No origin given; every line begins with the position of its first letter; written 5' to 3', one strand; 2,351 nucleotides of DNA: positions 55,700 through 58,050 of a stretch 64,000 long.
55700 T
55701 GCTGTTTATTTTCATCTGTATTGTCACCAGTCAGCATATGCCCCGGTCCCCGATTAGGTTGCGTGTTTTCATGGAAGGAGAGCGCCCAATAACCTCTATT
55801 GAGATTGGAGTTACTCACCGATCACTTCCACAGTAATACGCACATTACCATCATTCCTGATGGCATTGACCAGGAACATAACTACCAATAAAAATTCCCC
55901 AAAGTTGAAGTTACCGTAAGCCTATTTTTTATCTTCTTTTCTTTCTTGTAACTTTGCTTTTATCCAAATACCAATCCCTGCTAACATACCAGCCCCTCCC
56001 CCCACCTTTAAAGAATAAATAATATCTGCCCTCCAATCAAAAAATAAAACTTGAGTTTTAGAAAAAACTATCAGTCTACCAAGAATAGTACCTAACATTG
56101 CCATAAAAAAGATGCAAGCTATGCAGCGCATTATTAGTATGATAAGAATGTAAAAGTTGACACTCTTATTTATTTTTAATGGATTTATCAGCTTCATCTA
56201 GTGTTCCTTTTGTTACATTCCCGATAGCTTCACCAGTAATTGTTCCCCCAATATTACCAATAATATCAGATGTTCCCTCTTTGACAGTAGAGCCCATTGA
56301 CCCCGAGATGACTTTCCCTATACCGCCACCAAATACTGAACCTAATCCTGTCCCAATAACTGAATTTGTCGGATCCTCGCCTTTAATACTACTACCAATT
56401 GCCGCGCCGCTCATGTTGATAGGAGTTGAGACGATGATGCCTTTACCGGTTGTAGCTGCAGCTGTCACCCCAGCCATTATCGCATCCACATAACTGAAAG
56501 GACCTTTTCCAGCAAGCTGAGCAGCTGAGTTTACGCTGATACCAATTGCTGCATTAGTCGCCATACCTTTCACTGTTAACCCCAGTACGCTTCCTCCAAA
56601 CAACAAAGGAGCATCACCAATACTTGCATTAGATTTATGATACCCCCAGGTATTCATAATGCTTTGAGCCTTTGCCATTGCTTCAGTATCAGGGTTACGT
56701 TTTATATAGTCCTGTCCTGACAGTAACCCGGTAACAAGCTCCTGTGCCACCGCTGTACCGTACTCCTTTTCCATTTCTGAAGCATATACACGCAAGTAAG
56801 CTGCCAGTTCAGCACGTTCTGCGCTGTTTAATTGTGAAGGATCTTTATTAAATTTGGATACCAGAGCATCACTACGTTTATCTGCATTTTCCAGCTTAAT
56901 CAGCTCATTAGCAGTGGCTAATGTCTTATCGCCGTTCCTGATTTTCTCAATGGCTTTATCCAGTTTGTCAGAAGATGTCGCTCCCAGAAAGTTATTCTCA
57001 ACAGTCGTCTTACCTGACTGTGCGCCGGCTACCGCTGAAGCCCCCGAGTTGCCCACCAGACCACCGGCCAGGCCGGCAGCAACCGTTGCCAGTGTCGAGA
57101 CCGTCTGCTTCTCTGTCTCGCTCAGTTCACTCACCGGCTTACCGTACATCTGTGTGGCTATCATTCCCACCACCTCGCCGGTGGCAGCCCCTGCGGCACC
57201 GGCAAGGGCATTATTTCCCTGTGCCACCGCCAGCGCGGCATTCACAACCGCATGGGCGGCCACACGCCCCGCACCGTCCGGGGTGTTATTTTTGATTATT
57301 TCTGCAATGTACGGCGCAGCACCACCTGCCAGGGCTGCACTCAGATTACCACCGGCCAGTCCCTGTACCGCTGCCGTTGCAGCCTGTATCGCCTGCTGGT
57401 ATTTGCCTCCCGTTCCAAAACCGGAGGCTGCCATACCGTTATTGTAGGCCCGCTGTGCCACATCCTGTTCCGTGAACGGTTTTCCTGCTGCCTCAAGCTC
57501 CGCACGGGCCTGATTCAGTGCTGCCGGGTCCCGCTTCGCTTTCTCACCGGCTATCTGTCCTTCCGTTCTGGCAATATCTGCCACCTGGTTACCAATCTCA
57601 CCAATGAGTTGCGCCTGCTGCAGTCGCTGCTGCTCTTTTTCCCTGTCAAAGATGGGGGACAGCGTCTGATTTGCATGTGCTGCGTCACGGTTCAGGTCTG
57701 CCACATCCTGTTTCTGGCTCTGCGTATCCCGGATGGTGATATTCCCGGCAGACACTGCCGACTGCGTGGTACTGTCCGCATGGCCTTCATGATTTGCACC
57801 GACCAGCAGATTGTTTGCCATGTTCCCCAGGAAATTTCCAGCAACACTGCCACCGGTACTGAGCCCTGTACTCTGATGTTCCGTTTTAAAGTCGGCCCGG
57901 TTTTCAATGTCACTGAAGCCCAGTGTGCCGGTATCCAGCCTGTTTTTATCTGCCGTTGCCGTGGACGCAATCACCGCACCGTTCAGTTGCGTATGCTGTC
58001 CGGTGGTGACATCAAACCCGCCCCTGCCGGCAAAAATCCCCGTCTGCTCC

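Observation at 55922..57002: CdiA C-terminal toxin looks like a glycine-zipper membrane-active (ionophore-type) domain with a small membrane immunity protein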

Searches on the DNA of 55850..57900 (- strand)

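Call 9: search_dna_similar(query=window:55850-57010:-, collection=ecoli_genomes, mode=near, max_rows=25)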
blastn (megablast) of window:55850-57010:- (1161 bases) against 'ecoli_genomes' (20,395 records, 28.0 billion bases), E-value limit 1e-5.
Records with a match: 93; places in all: 94; records where one place covers at least 80% of the query: 35.
Genomes with a match: 93 of 5426; with a place that covers at least 80% of the query: 35. Places per genome that has any: lowest 1, median 1, highest 2. On chromosomes: 94 places; on plasmids: 0.
Best place of each record, by identity: >=99% 1; 95-99% 59; 90-95% 33.
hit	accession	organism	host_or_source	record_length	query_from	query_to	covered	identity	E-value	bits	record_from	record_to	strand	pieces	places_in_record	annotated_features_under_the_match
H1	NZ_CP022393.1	Escherichia coli strain E62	rat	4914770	1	1160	100%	97.7%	0e+0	1991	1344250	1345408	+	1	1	adhesin | VENN motif pre-toxin domain-containing protein | hypothetical protein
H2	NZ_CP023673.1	Escherichia coli strain SMN013SH2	cattle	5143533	8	1160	99%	98.1%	0e+0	2008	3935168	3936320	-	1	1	hypothetical protein (x2)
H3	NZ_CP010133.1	Escherichia coli strain C11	cow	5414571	8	1160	99%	98.1%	0e+0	2008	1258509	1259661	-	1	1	hypothetical protein (x2)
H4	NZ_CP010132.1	Escherichia coli strain C10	cow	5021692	8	1160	99%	98.1%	0e+0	2008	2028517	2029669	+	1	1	hypothetical protein (x2)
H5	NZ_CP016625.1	Escherichia coli O157:H7 strain FRIK944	Bos taurus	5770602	8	1160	99%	98.1%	0e+0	2008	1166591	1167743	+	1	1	hypothetical protein (x2)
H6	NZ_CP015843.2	Escherichia coli O157:H7 strain FRIK2455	Bos taurus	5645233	8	1160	99%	98.1%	0e+0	2008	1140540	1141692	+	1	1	hypothetical protein (x2)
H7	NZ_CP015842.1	Escherichia coli O157:H7 strain FRIK2533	water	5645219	8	1160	99%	98.1%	0e+0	2008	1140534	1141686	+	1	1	hypothetical protein (x2)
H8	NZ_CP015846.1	Escherichia coli O157:H7 strain FRIK2069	Bos taurus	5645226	8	1160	99%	98.1%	0e+0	2008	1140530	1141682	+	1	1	hypothetical protein (x2)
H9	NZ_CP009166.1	Escherichia coli 1303 strain 1303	Bos taurus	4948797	8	1160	99%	98.1%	0e+0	2008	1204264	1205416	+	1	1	hypothetical protein (x2)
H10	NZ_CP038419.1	Escherichia coli O157:H7 strain 2-6-2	cattle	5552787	8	1160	99%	98.1%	0e+0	2008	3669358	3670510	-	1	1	hypothetical protein (x2)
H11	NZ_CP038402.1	Escherichia coli O157:H7 strain BB24-1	cattle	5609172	8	1160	99%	98.1%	0e+0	2008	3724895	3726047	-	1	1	hypothetical protein (x2)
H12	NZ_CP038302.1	Escherichia coli O157:H7 strain SS TX 313-1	cattle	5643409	8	1160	99%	98.1%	0e+0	2008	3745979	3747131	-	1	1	hypothetical protein (x2)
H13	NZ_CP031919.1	Escherichia coli O145:NM strain FWSEC0002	Homo sapiens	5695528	8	1160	99%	98.1%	0e+0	2008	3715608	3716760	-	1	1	hypothetical protein (x2)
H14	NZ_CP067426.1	Escherichia coli O22:H8 strain 154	Rectal swab of live bovine cattle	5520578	8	1160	99%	98.1%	0e+0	2008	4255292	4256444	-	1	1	hypothetical protein (x2)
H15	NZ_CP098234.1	Escherichia coli strain ZYB39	bovine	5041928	8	1160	99%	98.1%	0e+0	2008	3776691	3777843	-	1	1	hypothetical protein (x2)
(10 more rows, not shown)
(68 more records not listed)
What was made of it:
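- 98.1% DNA identity to a module found in 35 complete E. coli genomes, including many O157:H7 (call 9).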

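Call 10: get_annotated_region(hit=H1, flank=6000)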
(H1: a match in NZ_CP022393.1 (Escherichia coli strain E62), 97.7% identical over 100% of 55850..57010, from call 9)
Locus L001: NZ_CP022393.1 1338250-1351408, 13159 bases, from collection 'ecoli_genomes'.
description: Escherichia coli strain E62 chromosome, complete genome
organism: Escherichia coli strain E62 (NCBI taxid 562)
replicon: chromosome; assembly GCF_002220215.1
host: rat; source: feces; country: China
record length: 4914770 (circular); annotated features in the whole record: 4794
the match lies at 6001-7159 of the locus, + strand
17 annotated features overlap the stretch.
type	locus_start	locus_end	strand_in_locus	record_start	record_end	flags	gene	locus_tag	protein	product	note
CDS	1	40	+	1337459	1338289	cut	-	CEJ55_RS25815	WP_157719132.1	hypothetical protein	-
CDS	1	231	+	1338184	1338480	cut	-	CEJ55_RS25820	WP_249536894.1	hypothetical protein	-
CDS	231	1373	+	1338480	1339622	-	-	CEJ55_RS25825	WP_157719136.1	hypothetical protein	-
CDS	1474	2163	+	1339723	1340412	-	-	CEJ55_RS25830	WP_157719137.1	hemagglutinin repeat-containing protein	-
CDS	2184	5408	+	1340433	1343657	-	-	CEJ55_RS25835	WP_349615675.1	hemagglutinin repeat-containing protein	-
CDS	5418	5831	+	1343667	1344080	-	-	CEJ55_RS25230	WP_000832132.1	hypothetical protein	-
CDS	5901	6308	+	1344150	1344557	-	-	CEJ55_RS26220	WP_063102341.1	VENN motif pre-toxin domain-containing protein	-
CDS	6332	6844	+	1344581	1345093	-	-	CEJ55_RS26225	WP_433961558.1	adhesin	-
CDS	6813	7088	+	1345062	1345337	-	-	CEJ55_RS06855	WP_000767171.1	hypothetical protein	-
CDS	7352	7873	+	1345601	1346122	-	-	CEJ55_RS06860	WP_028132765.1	DUF2569 domain-containing protein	-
CDS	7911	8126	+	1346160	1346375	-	-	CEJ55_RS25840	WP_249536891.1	VENN motif pre-toxin domain-containing protein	-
CDS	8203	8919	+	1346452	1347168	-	-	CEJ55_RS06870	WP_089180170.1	hypothetical protein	-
CDS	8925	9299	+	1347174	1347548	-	-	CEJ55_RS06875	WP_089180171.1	CDI toxin immunity protein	-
CDS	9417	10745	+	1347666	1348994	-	insG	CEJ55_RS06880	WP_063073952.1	IS4-like element IS4 family transposase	-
CDS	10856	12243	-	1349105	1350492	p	tnpC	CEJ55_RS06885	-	IS66 family transposase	frameshifted; internal stop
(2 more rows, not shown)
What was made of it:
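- In E62 the cdiA body is split into several ORFs (call 10).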

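Call 11: get_annotated_region(hit=H5, flank=12000)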
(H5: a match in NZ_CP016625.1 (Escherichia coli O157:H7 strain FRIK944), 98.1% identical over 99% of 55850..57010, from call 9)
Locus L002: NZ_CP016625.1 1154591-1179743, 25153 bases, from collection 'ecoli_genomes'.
description: Escherichia coli O157:H7 strain FRIK944 chromosome, complete genome
organism: Escherichia coli O157:H7 strain FRIK944 (NCBI taxid 83334)
replicon: chromosome; assembly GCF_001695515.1
host: Bos taurus; source: calf feces; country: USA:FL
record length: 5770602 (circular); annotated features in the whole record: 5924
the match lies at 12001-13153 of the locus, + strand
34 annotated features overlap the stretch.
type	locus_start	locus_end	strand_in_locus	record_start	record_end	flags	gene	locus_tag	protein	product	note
CDS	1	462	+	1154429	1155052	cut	tetR(B)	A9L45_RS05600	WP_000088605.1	tetracycline resistance transcriptional repressor TetR(B)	-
CDS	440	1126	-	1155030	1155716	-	-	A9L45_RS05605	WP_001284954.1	ArsR/SmtB family transcription factor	-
CDS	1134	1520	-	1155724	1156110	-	-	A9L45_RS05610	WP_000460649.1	hypothetical protein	-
CDS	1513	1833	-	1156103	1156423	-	-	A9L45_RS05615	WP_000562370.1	antibiotic biosynthesis monooxygenase family protein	-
CDS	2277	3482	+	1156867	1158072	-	gltS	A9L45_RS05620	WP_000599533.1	sodium/glutamate symporter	-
CDS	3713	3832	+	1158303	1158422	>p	-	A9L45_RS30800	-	LysR family transcriptional regulator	incomplete; partial in the middle of a contig; missing C-terminus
CDS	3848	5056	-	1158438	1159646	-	-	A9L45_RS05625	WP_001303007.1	IS4-like element ISVsa5 family transposase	-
CDS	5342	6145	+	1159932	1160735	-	aph(3'')-Ib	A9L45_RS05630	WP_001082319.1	aminoglycoside O-phosphotransferase APH(3'')-Ib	-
CDS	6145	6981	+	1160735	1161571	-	-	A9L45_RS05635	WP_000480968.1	aminoglycoside O-phosphotransferase APH(6)-Id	-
CDS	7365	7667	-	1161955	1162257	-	-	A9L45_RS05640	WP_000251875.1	phosphoglucosamine mutase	-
CDS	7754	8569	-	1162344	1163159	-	sul2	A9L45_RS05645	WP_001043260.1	sulfonamide-resistant dihydropteroate synthase Sul2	-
CDS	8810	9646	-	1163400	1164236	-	-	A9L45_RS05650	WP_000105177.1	efflux RND transporter permease subunit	-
CDS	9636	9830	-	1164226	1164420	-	-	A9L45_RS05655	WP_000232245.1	hypothetical protein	-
CDS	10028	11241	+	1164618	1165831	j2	-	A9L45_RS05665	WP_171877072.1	IS3-like element IS1203 family transposase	programmed frameshift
sequence_feature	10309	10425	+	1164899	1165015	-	-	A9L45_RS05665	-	-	AL1L pseudoknot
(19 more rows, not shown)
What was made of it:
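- In FRIK944 the module lies immediately upstream of the genes annotated CdiA-o11/CdiI-o11 (call 11).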

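Call 60: search_dna_similar(query=window:55900-57900:-, collection=ecoli_genomes, mode=near, max_rows=10)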
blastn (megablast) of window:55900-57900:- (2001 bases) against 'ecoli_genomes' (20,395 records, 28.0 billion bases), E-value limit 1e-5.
Records with a match: 379; places in all: 565; records where one place covers at least 80% of the query: 1.
Genomes with a match: 367 of 5426; with a place that covers at least 80% of the query: 1. Places per genome that has any: lowest 1, median 1, highest 7. On chromosomes: 507 places; on plasmids: 58.
Best place of each record, by identity: >=99% 1; 95-99% 76; 90-95% 201; 80-90% 100; 60-80% 1.
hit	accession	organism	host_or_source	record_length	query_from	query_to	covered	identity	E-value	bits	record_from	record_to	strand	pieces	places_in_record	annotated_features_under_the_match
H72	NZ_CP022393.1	Escherichia coli strain E62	rat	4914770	1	2001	100%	94.8%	0e+0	3251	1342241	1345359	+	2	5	hemagglutinin repeat-containing protein | adhesin | hypothetical protein (x2) | VENN motif pre-toxin domain-containing protein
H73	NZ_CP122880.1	Escherichia coli strain ETEC1716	Sus scrofa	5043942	1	1548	77%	95.3%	0e+0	2468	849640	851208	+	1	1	hemagglutinin repeat-containing protein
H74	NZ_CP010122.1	Escherichia coli strain C5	cow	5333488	1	1548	77%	94.9%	0e+0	2435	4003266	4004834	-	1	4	hemagglutinin repeat-containing protein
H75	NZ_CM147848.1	Escherichia coli strain 52F4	Calf of Bos taurus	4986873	1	1548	77%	94.8%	0e+0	2429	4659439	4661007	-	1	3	hemagglutinin repeat-containing protein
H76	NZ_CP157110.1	Escherichia coli strain UTME-9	Sus scrofa domesticus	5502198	1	1548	77%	94.8%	0e+0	2423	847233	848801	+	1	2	hemagglutinin repeat-containing protein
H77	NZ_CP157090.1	Escherichia coli strain UTME-14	Sus scrofa domesticus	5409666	1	1548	77%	94.8%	0e+0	2423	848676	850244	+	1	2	hemagglutinin repeat-containing protein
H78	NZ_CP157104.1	Escherichia coli strain UTME-10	Sus scrofa domesticus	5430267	1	1548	77%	94.8%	0e+0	2423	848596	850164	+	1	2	hemagglutinin repeat-containing protein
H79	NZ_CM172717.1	Escherichia coli strain FCI54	Homo sapiens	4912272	1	1548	77%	94.8%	0e+0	2423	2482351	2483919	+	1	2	hemagglutinin repeat-containing protein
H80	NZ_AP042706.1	Escherichia coli strain OkiPb01717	bovine feces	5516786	1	1548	77%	94.2%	0e+0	2361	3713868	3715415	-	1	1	hemagglutinin repeat-containing protein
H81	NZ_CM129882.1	Escherichia coli strain MB06234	seawater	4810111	1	1548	77%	94.1%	0e+0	2362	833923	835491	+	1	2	hemagglutinin repeat-containing protein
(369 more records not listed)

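Call 62: get_annotated_region(hit=H73, flank=2500)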
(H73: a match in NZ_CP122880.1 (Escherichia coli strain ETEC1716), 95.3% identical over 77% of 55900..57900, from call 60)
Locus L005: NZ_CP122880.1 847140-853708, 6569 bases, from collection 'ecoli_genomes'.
description: Escherichia coli strain ETEC1716 chromosome, complete genome
organism: Escherichia coli strain ETEC1716 (NCBI taxid 562)
replicon: chromosome; assembly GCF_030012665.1
host: Sus scrofa; source: feces; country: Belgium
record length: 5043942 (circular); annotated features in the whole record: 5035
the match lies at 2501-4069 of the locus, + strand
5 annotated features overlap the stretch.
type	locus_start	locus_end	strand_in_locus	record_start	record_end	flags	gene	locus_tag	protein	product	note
CDS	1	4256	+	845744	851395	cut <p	-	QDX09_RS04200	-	hemagglutinin repeat-containing protein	incomplete; partial in the middle of a contig; missing N-terminus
CDS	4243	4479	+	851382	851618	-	-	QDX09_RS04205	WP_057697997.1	hypothetical protein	-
CDS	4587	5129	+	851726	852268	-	-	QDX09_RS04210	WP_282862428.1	hypothetical protein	-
CDS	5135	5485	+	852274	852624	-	-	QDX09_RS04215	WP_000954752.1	DUF596 domain-containing protein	-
CDS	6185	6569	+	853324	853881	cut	-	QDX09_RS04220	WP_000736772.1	Ail/Lom family outer membrane beta-barrel protein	-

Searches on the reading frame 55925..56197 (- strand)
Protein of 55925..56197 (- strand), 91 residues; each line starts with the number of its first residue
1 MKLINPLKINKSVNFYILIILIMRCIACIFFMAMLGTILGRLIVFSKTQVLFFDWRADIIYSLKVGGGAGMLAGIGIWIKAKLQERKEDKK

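Call 26: search_protein_families(proteins=[window:55925-56197:-], library=ncbifam, max_evalue=1)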
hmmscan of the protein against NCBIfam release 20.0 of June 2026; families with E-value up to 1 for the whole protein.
window:55925-56197:- (91 aa): 0 families
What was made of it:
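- Tried and rejected: There was no family for the CT or for CdiI (call 26).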

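Call 50: find_homologous_proteins(query=window:55925-56197:-, max_evalue=0.001)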
Query seq(91 aa) (91 aa): 45 proteins with E <= 0.001 among 45 candidates.
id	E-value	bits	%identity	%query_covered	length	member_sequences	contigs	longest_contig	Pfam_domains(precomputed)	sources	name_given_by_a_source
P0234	2.3e-48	180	96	100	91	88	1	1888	-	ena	-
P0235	4.4e-36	141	80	97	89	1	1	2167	-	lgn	-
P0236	6.2e-36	140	73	99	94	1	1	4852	-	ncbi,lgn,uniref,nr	ncbi:hypothetical protein BSU01_24430 [Erwinia billingiae]|uniref:hypothetical protein n=1 Tax=Erwin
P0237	1.3e-35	139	99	75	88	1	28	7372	-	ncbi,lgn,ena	-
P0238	1.4e-35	139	73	99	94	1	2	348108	-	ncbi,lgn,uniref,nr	ncbi:hypothetical protein [Erwinia billingiae]|uniref:hypothetical protein n=2 Tax=Erwinia billingia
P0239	1.7e-35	139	99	74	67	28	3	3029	-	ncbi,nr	ncbi:hypothetical protein O7R37_004923, partial [Escherichia coli]|nr:hypothetical protein [Escheric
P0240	3.4e-35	138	73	99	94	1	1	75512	-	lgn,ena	-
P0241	5.2e-35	137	76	99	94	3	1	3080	-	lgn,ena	-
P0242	6.2e-35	137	71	100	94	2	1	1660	-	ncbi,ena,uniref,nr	ncbi:hypothetical protein [Brenneria izbisi]|uniref:Uncharacterized protein n=1 Tax=Brenneria izbisi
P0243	8.7e-35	136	97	75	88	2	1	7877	-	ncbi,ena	-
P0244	1.0e-34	136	70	100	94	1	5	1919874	-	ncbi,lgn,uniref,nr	ncbi:hypothetical protein [Erwinia billingiae]|uniref:hypothetical protein n=1 Tax=Erwinia billingia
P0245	1.2e-34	136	72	99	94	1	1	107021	-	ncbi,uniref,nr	ncbi:hypothetical protein EH228_12195 [Erwinia endophytica]|uniref:hypothetical protein n=1 Tax=Erwi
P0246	1.5e-33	132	70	99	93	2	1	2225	-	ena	-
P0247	2.8e-33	132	71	100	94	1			-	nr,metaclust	nr:hypothetical protein [Erwinia sp. Ejp617]|metaclust:status=active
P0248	3.0e-33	132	68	100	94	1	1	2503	-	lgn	-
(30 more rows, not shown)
